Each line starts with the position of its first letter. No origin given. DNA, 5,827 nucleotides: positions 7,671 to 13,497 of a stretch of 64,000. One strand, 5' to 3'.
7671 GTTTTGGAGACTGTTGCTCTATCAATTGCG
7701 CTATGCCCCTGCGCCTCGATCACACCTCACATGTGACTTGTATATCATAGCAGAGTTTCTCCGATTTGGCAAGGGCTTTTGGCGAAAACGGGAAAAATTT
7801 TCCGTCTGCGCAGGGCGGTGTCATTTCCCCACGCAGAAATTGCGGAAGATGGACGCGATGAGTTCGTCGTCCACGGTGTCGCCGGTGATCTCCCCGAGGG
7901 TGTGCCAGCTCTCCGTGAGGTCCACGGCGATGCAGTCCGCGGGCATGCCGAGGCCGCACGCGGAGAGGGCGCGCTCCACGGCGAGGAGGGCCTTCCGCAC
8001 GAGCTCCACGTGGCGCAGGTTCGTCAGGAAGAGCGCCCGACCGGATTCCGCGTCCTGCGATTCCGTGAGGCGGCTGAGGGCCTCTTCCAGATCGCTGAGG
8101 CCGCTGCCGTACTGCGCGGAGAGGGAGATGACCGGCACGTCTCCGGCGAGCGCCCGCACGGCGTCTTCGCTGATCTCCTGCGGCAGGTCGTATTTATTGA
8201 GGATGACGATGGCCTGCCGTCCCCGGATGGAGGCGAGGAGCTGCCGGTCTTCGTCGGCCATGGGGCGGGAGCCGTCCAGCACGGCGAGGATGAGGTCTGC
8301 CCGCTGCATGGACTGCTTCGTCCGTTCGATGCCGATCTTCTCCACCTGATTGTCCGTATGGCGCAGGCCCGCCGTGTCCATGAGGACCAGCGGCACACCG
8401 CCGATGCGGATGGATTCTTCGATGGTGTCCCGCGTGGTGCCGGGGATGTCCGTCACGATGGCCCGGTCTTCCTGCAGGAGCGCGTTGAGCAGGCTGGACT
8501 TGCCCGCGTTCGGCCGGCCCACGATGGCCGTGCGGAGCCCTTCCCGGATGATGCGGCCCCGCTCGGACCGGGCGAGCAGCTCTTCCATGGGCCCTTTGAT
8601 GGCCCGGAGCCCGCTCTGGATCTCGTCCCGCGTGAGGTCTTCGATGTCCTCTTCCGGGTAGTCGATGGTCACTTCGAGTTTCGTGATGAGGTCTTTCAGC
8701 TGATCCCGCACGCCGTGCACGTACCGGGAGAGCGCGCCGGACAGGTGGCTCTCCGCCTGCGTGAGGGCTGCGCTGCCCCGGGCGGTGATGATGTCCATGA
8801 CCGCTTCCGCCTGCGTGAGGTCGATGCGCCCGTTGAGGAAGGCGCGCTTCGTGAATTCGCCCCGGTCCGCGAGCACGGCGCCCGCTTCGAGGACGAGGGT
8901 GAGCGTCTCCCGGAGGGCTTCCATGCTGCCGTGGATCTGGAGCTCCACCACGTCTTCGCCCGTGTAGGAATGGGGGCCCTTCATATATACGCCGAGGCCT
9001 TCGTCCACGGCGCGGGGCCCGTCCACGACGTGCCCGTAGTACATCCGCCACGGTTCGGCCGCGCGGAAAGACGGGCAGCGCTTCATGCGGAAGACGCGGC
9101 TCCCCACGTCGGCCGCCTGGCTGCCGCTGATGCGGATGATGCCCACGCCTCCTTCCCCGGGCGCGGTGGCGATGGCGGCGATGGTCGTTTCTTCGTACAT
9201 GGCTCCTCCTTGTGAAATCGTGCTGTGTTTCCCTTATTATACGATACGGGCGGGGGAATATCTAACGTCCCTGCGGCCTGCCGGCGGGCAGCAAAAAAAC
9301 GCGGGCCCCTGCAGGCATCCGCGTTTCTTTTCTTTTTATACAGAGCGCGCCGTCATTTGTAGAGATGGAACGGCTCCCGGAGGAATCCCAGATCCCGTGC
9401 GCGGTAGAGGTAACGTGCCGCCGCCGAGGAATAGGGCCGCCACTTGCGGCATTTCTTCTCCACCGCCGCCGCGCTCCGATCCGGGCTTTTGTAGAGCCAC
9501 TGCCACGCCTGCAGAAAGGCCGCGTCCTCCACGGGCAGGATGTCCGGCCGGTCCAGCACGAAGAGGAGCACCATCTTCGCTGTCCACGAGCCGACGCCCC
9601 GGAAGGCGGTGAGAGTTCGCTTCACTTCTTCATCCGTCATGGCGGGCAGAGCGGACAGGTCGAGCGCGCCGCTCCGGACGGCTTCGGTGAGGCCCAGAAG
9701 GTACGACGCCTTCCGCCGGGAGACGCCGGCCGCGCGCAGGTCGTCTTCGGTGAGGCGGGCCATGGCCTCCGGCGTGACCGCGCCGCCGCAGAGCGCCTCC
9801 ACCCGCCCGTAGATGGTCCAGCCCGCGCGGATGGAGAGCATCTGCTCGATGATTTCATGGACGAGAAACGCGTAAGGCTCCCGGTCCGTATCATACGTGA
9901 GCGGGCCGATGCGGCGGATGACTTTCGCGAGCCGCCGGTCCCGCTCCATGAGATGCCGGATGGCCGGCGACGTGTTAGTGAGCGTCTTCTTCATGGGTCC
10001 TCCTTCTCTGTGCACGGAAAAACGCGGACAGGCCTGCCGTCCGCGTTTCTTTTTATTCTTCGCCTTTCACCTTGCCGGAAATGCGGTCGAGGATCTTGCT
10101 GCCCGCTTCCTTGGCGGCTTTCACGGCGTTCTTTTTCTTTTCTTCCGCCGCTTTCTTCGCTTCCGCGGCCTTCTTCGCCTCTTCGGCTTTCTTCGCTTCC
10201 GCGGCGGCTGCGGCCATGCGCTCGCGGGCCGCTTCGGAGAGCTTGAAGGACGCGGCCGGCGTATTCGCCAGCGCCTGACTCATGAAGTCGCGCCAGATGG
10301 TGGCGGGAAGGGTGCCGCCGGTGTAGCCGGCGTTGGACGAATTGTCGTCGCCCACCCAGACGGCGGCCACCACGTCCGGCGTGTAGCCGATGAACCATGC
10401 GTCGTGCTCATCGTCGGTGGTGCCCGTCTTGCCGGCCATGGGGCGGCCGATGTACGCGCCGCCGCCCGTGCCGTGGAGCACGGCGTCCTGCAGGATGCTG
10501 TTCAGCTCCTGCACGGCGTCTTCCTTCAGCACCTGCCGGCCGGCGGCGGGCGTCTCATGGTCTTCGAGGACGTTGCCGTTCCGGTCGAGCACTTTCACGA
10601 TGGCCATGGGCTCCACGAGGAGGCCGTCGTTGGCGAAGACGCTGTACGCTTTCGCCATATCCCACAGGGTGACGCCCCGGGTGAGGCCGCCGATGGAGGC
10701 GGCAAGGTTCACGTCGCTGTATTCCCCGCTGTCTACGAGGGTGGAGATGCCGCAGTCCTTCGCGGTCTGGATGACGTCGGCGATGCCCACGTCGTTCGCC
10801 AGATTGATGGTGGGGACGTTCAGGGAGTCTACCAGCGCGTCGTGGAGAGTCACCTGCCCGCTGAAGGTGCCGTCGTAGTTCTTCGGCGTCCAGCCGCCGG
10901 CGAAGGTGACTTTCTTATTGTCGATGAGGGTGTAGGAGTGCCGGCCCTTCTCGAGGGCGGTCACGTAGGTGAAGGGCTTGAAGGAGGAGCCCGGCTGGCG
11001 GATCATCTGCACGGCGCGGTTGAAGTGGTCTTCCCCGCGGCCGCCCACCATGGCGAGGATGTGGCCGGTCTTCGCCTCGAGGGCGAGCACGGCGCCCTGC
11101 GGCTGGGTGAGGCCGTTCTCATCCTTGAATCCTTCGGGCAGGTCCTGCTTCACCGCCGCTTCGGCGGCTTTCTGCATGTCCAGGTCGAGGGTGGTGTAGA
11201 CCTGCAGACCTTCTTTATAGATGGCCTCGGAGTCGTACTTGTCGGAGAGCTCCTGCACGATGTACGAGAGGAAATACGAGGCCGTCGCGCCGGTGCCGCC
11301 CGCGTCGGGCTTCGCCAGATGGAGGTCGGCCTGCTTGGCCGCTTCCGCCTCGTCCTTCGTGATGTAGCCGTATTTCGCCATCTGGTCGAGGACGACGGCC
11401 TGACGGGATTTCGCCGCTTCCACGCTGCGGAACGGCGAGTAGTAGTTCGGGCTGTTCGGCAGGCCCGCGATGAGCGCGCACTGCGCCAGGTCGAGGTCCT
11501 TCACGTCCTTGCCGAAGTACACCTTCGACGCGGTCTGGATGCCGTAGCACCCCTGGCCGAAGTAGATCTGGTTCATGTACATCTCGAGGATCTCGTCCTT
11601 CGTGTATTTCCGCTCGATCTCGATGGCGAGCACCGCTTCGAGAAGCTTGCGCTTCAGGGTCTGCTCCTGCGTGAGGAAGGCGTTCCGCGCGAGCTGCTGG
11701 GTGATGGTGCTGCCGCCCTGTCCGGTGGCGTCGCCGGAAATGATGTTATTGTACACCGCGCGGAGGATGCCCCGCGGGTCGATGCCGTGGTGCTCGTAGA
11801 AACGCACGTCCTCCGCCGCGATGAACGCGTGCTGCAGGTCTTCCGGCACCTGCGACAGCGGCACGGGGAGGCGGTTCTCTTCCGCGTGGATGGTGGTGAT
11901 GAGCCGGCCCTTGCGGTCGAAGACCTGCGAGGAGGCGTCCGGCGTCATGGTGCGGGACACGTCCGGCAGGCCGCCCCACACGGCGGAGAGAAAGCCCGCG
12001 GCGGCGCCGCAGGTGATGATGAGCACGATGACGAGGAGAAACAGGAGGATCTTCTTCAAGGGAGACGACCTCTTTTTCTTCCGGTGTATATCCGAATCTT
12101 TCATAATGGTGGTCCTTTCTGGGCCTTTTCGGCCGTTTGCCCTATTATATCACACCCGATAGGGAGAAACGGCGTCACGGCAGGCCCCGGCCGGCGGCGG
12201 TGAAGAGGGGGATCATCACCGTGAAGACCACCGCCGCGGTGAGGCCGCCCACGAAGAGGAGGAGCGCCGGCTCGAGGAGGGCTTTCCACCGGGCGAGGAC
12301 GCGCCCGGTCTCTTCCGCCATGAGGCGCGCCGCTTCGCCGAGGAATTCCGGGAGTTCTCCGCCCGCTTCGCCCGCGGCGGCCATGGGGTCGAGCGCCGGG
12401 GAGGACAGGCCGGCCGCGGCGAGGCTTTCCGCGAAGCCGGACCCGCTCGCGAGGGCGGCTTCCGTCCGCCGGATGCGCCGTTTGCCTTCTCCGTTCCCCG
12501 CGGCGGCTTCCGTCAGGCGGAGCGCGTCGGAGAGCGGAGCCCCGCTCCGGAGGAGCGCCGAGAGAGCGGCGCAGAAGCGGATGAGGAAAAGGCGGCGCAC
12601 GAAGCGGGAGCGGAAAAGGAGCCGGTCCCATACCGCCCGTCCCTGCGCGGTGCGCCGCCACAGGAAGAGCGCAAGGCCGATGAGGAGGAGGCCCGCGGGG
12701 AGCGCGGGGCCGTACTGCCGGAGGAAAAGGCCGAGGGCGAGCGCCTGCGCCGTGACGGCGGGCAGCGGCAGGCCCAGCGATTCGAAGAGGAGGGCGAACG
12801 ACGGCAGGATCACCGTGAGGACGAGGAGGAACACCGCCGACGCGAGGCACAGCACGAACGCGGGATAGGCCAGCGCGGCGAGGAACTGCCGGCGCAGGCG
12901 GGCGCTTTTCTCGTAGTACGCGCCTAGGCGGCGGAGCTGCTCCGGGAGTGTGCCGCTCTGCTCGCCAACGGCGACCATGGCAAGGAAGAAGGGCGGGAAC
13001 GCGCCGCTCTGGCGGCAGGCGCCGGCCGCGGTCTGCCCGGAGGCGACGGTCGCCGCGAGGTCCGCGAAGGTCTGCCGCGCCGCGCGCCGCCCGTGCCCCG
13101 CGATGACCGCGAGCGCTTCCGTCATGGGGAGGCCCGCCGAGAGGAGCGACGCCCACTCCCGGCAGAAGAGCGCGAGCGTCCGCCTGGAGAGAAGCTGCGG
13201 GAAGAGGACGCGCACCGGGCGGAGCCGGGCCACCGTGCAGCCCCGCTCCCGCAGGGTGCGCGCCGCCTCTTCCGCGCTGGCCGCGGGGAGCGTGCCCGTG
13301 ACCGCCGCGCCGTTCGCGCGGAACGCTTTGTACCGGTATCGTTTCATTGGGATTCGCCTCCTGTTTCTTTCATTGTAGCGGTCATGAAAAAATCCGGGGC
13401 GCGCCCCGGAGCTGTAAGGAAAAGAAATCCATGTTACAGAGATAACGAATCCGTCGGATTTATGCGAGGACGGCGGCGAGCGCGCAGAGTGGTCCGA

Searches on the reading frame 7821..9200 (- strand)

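Call 50: search_protein_families(library=pfam, proteins=[window:7821-9200:-], max_evalue=0.00001)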
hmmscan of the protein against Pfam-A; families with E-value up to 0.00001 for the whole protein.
window:7821-9200:- (459 aa): 6 families
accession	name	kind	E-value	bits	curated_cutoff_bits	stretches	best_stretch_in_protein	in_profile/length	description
PF12631.12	MnmE_helical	-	5.2e-59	200.3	40.1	1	128-456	1-211/211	MnmE helical domain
PF10396.14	TrmE_N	-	1.9e-38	131.7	29.8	1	6-125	1-117/117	GTP-binding protein TrmE N-terminus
PF01926.29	MMR_HSR1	-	7.7e-29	100.5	21.9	1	224-336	2-113/113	50S ribosome-binding GTPase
PF00350.29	Dynamin_N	-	2.7e-10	41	27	0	225-257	2-34/168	Dynamin family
PF02421.24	FeoB_N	-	4.3e-10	39.8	27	1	224-374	3-155/156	Ferrous iron transport protein B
PF03193.22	RsgA_GTPase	-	6e-06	26.6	30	0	223-255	108-140/174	RsgA GTPase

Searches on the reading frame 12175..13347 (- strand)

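Call 50: search_protein_families(library=pfam, proteins=[window:12175-13347:-], max_evalue=0.00001)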
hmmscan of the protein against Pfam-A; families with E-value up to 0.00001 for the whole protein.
window:12175-13347:- (390 aa): 1 family
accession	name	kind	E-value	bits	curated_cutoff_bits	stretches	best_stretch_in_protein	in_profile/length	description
PF00482.28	T2SSF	-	1.4e-50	170.9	25.2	2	61-182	1-125/125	Type II secretion system (T2SS), protein F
